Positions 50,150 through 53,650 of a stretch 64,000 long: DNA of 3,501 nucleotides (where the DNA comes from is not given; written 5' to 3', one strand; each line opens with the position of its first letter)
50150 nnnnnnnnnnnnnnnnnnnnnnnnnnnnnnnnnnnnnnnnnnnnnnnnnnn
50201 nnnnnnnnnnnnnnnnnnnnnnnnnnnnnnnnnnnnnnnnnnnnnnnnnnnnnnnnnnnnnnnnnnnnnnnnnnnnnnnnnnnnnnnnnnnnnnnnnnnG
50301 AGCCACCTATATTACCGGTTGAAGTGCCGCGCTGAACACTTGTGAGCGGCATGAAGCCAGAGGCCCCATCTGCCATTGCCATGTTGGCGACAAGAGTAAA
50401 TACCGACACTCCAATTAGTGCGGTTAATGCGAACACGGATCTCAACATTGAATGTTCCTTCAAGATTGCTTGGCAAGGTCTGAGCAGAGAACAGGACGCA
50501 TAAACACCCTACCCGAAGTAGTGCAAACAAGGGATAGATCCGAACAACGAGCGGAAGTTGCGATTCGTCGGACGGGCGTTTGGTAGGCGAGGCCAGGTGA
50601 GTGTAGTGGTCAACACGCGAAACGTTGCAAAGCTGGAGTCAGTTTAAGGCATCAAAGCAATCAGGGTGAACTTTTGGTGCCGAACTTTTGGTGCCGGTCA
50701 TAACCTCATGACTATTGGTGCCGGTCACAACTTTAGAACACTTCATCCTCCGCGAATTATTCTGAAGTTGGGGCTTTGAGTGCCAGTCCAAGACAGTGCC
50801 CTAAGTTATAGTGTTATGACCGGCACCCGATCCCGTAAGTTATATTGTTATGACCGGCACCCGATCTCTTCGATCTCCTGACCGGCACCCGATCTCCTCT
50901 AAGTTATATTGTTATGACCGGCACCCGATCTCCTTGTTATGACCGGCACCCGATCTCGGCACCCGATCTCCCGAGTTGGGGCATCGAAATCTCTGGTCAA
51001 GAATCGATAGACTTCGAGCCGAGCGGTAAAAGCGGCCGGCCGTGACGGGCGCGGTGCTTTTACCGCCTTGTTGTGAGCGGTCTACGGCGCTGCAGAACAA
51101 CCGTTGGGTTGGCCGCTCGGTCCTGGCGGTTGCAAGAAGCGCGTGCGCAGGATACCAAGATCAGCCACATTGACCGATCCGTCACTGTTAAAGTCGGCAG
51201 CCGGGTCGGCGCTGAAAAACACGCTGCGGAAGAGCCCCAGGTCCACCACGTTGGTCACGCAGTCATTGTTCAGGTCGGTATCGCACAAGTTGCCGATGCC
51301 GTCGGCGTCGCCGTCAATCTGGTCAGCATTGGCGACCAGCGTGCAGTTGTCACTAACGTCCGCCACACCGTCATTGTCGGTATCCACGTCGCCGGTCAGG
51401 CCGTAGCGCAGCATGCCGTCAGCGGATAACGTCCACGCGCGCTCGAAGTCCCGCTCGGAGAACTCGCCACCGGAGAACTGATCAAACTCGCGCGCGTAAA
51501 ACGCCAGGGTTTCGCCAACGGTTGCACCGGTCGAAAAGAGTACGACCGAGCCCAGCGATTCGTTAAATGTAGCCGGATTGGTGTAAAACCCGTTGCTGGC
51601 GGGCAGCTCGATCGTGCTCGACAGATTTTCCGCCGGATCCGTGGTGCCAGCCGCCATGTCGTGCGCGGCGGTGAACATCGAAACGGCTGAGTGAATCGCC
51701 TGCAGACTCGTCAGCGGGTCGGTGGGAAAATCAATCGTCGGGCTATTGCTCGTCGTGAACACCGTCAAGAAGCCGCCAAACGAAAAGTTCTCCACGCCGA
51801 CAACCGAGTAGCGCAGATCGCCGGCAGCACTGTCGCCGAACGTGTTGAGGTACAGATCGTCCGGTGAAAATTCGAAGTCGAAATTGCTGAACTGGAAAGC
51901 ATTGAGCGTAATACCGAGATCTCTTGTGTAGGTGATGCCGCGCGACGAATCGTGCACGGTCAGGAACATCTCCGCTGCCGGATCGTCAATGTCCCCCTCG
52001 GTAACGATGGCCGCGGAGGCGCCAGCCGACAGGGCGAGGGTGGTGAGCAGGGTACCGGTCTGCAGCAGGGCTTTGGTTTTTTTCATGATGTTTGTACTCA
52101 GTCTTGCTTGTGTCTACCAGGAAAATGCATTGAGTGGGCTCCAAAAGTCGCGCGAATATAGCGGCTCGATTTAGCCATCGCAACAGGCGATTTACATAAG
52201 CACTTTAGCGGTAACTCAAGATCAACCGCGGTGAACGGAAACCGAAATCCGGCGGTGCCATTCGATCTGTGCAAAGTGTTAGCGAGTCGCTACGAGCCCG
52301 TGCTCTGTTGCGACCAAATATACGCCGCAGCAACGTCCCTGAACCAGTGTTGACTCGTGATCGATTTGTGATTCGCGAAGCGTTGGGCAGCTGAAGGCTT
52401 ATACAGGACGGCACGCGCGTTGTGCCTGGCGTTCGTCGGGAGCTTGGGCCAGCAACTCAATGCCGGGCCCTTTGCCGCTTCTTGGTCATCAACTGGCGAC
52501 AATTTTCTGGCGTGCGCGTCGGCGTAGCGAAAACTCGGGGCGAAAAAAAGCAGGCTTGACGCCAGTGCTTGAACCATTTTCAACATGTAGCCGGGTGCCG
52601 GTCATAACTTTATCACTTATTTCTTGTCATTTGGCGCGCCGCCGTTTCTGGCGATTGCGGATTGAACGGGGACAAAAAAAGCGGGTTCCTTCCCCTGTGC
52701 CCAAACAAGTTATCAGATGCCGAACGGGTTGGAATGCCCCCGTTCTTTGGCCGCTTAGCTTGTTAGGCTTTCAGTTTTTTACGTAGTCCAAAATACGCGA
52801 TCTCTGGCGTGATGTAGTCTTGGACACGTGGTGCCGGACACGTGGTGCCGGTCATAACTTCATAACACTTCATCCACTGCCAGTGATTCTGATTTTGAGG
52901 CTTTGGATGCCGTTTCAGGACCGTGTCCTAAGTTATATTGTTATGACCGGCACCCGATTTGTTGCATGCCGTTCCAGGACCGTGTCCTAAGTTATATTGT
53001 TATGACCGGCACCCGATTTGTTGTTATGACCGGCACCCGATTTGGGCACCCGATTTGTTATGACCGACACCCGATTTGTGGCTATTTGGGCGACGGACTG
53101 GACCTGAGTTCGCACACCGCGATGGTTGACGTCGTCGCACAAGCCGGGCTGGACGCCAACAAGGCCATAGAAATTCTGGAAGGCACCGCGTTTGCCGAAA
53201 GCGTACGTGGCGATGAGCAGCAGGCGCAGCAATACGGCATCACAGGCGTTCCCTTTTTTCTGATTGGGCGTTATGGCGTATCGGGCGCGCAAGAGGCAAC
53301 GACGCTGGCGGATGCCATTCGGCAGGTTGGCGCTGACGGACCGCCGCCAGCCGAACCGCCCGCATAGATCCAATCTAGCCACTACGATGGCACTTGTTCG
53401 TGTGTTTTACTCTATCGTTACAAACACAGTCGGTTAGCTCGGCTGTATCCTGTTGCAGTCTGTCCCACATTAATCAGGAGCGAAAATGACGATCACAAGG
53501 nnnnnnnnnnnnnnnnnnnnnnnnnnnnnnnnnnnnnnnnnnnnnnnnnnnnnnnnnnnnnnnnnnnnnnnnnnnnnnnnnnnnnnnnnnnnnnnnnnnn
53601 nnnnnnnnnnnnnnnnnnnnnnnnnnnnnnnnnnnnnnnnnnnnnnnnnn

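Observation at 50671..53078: Two same-orientation copies of a MITE-like element with Tn7/Mu-style multi-site ends bracket a cassette gene and truncate a DsbA-like gene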

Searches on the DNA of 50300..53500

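Call 57: search_rna_families(source=window, start=50300, end=53500, threshold=evalue, max_evalue=1)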
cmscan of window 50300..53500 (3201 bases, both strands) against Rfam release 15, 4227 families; matches with E-value up to 1: 0.
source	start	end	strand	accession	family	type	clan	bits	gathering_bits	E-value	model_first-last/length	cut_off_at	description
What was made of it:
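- On Rfam RNA families: No match at E <= 1 across 50300-53500 (call 57).
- There is no Rfam match (call 57).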

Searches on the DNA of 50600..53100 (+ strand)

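Call 15: search_dna_similar(query=window:50600-53100:+, collection=plasmids, mode=distant)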
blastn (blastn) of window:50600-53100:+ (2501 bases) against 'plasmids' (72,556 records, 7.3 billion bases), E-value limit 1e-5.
No match.

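Call 72: search_dna_similar(query=window:50660-50990:+, collection=phages, mode=distant, max_evalue=1)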
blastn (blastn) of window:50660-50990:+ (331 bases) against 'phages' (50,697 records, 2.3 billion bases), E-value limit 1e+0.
Records with a match: 3; places in all: 3; records where one place covers at least 80% of the query: 0.
Best place of each record, by identity: 90-95% 3.
By first word of the organism name: Gordonia 3.
By host as written in the record: Gordonia rubripertincta 2; Gordonia rubripertincta NRRL B-16540 1.
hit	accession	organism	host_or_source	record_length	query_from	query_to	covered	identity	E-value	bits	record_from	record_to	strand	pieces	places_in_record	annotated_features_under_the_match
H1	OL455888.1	Gordonia phage GiKK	Gordonia rubripertincta NRRL B-16540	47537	204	230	8%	92.6%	3e-1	41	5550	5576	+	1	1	10: scaffolding protein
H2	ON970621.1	Gordonia phage Button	Gordonia rubripertincta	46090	204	230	8%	92.6%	3e-1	41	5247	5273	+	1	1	8: scaffolding protein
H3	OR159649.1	Gordonia phage Jamzy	Gordonia rubripertincta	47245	204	230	8%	92.6%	3e-1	41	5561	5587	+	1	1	10: scaffolding protein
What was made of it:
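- Tried and rejected: BLAST against plasmids and phages found nothing (calls 15, 72).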

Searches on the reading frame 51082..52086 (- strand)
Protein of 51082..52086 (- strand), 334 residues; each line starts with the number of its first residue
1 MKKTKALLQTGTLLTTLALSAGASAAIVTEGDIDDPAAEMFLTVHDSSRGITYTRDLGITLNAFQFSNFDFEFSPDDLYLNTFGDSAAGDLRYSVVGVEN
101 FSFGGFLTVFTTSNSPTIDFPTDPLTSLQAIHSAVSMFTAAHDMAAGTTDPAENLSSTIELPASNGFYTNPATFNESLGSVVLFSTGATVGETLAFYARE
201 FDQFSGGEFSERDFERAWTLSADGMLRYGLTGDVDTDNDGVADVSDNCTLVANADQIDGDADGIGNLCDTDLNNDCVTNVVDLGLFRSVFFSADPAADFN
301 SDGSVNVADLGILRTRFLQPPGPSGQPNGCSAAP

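Call 12: search_protein_families(library=pfam, proteins=[window:51082-52086:-], max_evalue=0.01)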
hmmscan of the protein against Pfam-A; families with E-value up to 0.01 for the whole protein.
window:51082-52086:- (334 aa): 1 family
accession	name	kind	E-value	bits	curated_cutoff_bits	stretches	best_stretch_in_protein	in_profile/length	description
PF02412.23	TSP_3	-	9.4e-07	28.9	25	1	233-256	13-36/36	Thrombospondin type 3 repeat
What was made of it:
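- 51082..52086 (-): Bracketed gene: a 334-aa secreted protein with a TSP3/dockerin-like C-terminal module. It is an ordinary member of a lineage-wide family, not a cassette. Pfam TSP_3 (call 12).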

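Call 13: find_encoding_contigs(protein=window:51082-52086:-, flank=10000, max_places=6)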
Protein window:51082-52086:- (334 aa): no gene with exactly this product is on record in the collection.

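Call 64: find_homologous_proteins(query=window:51082-52086:-, max_evalue=0.00001)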
Query window:51082-52086:- (334 aa): 554 proteins with E <= 0.00001 among 5907 candidates; the best 120 are listed.
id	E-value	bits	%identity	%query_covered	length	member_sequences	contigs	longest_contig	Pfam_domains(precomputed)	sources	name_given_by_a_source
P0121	4.3e-215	731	100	100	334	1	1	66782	PF02412.24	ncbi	ncbi:MAG: thrombospondin type 3 repeat-containing protein [Gammaproteobacteria bacterium]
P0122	2.3e-106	374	62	27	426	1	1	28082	PF02412.24,PF00404.25,PF13299.12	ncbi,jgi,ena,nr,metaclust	ncbi:MAG: hypothetical protein AMJ53_09350 [Gammaproteobacteria bacterium SG8_11]|nr:MAG: hypothetic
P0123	4.1e-106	373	60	88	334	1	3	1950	PF02412.24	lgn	-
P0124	2.8e-102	360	55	97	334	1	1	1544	PF02412.24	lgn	-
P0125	3.1e-96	340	58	27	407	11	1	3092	PF02412.24,PF00404.25,PF13299.12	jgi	jgi:hypothetical protein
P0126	3.0e-90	321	54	89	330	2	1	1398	-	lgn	-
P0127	2.5e-87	311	50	97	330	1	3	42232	PF02412.24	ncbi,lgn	ncbi:MAG: thrombospondin type 3 repeat-containing protein [Gammaproteobacteria bacterium]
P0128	2.0e-86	308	50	98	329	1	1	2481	PF02412.24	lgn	-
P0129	4.3e-78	281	49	90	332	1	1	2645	PF02412.24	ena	-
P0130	1.3e-75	273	60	28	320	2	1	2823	PF02412.24,PF00404.25,PF13299.12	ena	-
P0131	3.3e-72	261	45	99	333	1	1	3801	PF02412.24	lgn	-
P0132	5.4e-71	258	58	27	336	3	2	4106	PF02412.24,PF00404.25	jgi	jgi:hypothetical protein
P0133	1.1e-69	253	43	97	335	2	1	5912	-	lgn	-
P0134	2.2e-67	246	45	99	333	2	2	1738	PF02412.24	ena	-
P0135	2.2e-56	209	40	97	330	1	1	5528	PF02412.24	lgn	-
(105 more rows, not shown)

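Call 65: find_encoding_contigs(protein=P0127, flank=6000, max_places=3)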
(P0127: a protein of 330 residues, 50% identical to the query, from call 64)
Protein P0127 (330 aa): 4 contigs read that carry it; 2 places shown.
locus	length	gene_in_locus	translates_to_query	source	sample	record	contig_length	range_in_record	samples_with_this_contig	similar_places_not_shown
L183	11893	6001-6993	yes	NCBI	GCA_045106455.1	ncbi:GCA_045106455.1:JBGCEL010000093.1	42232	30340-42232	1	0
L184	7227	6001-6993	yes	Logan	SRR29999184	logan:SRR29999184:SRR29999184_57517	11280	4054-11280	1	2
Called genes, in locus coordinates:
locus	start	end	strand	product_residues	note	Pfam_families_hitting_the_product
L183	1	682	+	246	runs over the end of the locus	-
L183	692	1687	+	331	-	PF23914:TPR_CcmH_CycH (weak), PF07719:TPR_2 (faint), PF13174:TPR_6 (faint), PF13371:TPR_9 (faint), PF13414:TPR_11 (faint), PF13428:TPR_14 (faint), PF13432:TPR_16, PF14559:TPR_19 (weak), +3 more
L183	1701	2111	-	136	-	PF18029:Glyoxalase_6 (weak), PF00903:Glyoxalase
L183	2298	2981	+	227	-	PF06468:Spond_N (weak)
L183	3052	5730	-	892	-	PF02412:TSP_3 (faint)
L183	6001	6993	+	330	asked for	PF02412:TSP_3 (faint)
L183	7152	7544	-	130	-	PF00380:Ribosomal_S9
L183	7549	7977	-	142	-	PF00572:Ribosomal_L13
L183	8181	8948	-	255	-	PF04338:DUF481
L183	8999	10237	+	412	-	PF13187:Fer4_9 (faint), PF00037:Fer4 (faint), PF12797:Fer4_2 (faint), PF13183:Fer4_8, PF12838:Fer4_7, PF13484:Fer4_16, PF13534:Fer4_17, PF02754:CCG (weak), +1 more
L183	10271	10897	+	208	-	PF03232:COQ7, PF02915:Rubrerythrin (weak)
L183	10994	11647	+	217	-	PF00027:cNMP_binding, PF13545:HTH_Crp_2, PF00325:Crp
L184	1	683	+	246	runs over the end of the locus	-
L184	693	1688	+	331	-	PF23914:TPR_CcmH_CycH (weak), PF07719:TPR_2 (faint), PF13174:TPR_6 (faint), PF13371:TPR_9 (faint), PF13414:TPR_11 (faint), PF13428:TPR_14 (faint), PF13432:TPR_16, PF14559:TPR_19 (weak), +3 more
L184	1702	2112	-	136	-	PF18029:Glyoxalase_6 (weak), PF00903:Glyoxalase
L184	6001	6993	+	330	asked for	PF02412:TSP_3 (faint)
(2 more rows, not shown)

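Call 66: find_encoding_contigs(protein=P0123, flank=3000, max_places=3)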
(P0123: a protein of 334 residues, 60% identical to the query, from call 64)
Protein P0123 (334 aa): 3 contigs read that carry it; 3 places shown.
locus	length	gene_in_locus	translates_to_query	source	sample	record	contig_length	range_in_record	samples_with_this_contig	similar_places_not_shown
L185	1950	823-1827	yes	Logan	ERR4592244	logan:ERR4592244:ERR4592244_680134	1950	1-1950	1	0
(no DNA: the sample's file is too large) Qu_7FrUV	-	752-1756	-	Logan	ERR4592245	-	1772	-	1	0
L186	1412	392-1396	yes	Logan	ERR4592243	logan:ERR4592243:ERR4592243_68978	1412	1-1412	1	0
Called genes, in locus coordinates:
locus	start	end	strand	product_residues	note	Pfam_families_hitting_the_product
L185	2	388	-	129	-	?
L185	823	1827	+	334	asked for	PF02412:TSP_3 (faint)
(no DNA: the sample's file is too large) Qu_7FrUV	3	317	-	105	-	?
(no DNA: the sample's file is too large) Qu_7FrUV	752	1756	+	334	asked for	PF02412:TSP_3 (faint)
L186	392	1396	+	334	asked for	PF02412:TSP_3 (faint)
